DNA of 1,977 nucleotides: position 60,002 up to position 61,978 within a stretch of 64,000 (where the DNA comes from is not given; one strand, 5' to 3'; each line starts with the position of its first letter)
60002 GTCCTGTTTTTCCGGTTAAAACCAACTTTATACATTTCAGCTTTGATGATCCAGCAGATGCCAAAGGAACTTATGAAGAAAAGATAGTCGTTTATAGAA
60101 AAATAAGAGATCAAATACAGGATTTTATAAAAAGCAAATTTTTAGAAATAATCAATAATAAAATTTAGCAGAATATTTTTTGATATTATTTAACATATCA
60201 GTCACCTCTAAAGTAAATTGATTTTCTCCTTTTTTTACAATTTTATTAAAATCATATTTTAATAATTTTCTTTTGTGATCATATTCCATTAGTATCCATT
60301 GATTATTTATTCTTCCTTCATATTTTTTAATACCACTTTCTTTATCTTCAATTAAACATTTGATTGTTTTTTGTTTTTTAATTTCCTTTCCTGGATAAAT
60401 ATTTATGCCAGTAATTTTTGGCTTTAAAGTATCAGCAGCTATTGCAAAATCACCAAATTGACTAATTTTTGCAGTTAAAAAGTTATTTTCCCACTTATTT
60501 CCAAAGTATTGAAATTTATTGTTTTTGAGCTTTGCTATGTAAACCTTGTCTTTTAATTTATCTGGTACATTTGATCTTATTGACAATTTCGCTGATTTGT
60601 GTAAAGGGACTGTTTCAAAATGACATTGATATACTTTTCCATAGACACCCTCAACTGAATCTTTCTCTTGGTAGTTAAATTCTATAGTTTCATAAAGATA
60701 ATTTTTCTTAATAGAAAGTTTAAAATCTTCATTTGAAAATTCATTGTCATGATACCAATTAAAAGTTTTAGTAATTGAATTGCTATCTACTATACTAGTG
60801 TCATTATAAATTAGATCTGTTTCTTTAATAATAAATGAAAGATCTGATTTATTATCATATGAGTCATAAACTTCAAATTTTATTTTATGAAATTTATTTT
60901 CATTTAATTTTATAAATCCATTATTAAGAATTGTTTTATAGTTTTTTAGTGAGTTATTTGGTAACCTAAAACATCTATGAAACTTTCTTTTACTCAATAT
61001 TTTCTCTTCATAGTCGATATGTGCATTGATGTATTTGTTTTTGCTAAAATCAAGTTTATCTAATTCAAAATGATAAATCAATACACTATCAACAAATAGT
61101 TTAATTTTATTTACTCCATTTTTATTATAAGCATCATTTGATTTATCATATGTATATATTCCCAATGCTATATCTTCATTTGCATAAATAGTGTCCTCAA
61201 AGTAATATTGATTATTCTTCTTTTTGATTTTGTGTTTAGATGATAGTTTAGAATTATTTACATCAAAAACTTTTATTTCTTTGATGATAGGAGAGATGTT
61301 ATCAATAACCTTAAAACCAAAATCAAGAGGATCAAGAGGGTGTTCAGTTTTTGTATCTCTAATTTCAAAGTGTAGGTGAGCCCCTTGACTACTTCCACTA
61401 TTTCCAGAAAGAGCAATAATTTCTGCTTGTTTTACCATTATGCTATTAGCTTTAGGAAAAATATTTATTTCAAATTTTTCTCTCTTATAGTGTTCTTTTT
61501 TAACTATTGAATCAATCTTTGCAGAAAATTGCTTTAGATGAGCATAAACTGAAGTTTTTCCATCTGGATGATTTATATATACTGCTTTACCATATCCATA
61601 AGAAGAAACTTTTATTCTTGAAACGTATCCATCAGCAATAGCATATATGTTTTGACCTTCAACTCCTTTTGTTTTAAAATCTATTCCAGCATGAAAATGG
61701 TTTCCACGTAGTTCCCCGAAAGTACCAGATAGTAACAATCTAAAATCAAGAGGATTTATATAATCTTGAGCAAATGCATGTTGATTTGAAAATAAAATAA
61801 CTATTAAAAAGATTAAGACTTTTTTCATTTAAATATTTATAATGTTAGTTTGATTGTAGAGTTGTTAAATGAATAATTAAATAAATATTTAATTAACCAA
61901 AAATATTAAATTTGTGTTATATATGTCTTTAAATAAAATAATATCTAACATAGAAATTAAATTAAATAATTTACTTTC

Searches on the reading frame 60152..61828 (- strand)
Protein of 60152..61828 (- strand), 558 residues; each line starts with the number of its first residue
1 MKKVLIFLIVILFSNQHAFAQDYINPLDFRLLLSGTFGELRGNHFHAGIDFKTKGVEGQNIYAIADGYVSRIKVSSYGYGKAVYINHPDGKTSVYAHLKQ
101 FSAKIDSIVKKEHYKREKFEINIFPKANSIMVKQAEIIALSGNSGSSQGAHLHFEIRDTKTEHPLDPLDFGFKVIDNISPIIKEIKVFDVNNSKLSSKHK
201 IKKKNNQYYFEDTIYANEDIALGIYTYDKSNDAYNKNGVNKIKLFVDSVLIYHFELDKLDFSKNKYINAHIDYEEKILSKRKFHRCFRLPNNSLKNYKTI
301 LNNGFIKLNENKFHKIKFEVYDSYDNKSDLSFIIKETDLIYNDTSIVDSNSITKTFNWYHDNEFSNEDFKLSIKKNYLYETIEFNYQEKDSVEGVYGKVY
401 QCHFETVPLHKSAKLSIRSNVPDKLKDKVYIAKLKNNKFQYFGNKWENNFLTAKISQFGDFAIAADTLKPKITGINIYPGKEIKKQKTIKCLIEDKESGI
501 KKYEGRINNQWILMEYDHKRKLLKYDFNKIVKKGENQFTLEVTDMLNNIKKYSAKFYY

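Call 54: search_protein_families(library=pfam, proteins=[window:60152-61828:-], max_evalue=0.00001)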
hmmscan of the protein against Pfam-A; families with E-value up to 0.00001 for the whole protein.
window:60152-61828:- (558 aa): 1 family
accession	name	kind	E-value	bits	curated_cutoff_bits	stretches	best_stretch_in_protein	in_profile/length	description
PF01551.29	Peptidase_M23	-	2.1e-19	69.9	28.7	1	45-111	2-65/96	Peptidase family M23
